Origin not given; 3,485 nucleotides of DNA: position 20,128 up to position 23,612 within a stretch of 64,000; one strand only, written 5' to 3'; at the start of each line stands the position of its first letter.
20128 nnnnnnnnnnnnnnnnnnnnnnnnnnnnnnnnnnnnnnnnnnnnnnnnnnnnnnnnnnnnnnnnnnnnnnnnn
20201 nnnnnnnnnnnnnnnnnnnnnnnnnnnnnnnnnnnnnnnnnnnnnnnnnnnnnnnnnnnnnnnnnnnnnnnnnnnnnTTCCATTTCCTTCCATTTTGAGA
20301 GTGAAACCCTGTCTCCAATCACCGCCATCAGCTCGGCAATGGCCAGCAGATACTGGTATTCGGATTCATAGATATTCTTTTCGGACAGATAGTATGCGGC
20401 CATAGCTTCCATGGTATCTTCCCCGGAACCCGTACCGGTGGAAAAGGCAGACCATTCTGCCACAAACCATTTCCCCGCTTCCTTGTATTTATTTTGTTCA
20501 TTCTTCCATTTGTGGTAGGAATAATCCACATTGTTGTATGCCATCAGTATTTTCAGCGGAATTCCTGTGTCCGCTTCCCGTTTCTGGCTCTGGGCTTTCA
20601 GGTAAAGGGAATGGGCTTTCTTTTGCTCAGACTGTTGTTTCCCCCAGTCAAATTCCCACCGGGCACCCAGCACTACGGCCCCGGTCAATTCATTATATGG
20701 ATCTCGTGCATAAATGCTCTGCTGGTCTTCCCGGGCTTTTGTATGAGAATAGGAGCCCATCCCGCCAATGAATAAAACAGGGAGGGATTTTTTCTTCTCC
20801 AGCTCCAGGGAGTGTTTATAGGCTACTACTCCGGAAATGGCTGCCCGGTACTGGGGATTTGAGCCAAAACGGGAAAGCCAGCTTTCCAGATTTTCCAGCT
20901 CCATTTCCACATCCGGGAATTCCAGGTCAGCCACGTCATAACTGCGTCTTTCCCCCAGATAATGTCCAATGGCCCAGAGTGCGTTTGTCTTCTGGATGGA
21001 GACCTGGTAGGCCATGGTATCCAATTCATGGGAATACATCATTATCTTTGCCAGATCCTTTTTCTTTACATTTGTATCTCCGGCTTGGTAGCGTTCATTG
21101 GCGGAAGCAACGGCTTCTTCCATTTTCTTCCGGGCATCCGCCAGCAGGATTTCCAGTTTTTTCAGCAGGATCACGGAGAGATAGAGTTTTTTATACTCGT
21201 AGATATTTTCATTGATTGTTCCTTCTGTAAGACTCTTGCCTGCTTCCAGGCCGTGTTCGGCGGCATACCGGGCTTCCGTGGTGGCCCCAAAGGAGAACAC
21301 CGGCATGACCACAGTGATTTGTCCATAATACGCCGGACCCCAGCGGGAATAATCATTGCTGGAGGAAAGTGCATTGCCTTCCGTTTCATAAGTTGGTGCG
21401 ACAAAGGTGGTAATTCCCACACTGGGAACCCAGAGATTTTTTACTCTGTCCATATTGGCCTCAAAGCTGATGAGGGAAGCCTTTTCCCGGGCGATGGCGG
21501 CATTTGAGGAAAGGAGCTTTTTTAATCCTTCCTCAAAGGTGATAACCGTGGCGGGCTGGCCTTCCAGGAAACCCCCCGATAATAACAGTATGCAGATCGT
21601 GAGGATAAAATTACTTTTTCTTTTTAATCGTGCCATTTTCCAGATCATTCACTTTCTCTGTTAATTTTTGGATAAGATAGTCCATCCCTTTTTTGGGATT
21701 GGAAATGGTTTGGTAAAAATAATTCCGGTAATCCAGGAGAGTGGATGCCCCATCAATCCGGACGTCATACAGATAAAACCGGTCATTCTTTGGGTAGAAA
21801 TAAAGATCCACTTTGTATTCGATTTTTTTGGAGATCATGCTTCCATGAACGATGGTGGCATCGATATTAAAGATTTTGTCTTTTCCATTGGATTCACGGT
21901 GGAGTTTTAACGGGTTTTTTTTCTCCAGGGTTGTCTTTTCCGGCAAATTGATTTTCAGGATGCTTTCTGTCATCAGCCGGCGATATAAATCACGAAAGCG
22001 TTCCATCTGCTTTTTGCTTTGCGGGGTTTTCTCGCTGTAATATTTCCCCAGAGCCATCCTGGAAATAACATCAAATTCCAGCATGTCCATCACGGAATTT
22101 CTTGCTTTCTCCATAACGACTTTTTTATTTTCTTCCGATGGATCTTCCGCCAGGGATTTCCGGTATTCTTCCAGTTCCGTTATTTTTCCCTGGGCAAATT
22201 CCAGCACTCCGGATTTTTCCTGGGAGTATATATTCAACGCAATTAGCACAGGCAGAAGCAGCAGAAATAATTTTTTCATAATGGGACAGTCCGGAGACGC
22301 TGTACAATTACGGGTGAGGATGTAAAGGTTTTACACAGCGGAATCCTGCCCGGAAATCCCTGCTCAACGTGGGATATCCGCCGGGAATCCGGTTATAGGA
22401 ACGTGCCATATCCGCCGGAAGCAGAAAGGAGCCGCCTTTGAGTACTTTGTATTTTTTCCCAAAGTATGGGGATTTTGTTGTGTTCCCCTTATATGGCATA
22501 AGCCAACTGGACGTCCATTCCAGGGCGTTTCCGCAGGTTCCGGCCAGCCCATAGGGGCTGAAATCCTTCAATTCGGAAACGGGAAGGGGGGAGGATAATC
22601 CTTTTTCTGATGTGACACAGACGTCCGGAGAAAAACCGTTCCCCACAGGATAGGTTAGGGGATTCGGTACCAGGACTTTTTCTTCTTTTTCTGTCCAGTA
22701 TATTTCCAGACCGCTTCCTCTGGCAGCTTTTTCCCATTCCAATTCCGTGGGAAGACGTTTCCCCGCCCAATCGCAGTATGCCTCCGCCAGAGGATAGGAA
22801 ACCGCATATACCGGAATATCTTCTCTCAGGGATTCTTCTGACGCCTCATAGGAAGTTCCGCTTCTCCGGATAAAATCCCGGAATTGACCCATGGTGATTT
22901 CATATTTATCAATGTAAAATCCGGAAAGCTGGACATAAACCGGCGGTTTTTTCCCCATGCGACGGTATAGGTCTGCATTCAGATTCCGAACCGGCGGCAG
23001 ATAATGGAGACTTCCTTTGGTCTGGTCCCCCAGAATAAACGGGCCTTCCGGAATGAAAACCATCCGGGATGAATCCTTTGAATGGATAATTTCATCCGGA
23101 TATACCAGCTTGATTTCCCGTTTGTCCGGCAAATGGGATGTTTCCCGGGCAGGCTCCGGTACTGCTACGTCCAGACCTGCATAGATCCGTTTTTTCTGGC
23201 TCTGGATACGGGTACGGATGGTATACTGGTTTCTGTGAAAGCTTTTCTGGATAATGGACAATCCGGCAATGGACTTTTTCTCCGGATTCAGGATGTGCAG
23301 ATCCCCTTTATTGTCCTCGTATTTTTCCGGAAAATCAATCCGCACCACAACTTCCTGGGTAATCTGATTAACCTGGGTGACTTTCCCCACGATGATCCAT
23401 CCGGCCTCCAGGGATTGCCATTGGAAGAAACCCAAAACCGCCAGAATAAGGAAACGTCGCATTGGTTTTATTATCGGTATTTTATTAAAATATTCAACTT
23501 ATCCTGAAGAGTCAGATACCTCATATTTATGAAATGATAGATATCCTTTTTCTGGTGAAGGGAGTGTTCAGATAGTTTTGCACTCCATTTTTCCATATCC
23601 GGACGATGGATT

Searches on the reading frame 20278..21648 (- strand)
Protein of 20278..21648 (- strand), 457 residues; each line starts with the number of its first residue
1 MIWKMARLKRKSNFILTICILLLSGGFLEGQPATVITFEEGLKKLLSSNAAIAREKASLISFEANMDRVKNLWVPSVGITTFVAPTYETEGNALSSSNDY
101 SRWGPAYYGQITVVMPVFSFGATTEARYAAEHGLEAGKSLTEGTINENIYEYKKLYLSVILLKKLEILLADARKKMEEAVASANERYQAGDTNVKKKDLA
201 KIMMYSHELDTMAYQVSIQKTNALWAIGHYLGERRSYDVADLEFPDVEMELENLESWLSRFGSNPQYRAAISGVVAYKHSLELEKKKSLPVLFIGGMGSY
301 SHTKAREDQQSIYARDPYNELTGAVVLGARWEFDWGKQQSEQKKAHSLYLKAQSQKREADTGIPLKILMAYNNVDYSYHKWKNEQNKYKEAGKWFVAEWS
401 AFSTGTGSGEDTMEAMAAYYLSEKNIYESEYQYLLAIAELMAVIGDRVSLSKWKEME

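Call 75: search_protein_families(library=pfam, proteins=[window:20278-21648:-], max_evalue=0.0001)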
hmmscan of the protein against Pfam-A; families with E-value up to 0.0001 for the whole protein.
window:20278-21648:- (457 aa): 1 family
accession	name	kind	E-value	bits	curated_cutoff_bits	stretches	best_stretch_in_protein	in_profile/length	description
PF02321.23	OEP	-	6e-26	91.8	22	2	263-445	11-187/187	Outer membrane efflux protein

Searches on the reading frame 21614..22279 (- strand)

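Call 77: search_protein_families(library=pfam, proteins=[window:21614-22279:-], max_evalue=0.001)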
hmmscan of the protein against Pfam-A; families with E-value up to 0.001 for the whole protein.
window:21614-22279:- (222 aa): 1 family
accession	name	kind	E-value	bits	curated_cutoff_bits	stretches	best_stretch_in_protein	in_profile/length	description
PF05494.18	MlaC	-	4.5e-16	59.5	26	1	42-207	10-165/166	MlaC protein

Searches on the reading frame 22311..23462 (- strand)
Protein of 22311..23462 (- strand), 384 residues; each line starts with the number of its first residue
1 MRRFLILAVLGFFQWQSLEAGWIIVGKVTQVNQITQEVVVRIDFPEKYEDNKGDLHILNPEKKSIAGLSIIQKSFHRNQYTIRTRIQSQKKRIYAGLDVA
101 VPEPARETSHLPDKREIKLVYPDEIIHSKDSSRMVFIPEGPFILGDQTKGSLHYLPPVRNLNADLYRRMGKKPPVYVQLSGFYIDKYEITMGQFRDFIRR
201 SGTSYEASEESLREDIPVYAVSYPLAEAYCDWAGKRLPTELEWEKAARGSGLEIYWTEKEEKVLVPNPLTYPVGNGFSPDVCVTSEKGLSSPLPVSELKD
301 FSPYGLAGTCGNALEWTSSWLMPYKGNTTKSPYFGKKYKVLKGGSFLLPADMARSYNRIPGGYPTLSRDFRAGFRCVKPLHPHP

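Call 18: search_protein_families(library=pfam, proteins=[window:22311-23462:-], max_evalue=0.001)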
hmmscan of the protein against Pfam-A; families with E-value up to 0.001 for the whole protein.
window:22311-23462:- (384 aa): 1 family
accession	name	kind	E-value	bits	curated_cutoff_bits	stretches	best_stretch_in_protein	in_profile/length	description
PF03781.23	FGE-sulfatase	-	9.9e-39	134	23.3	1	133-378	4-255/255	Sulfatase-modifying factor enzyme 1-like domain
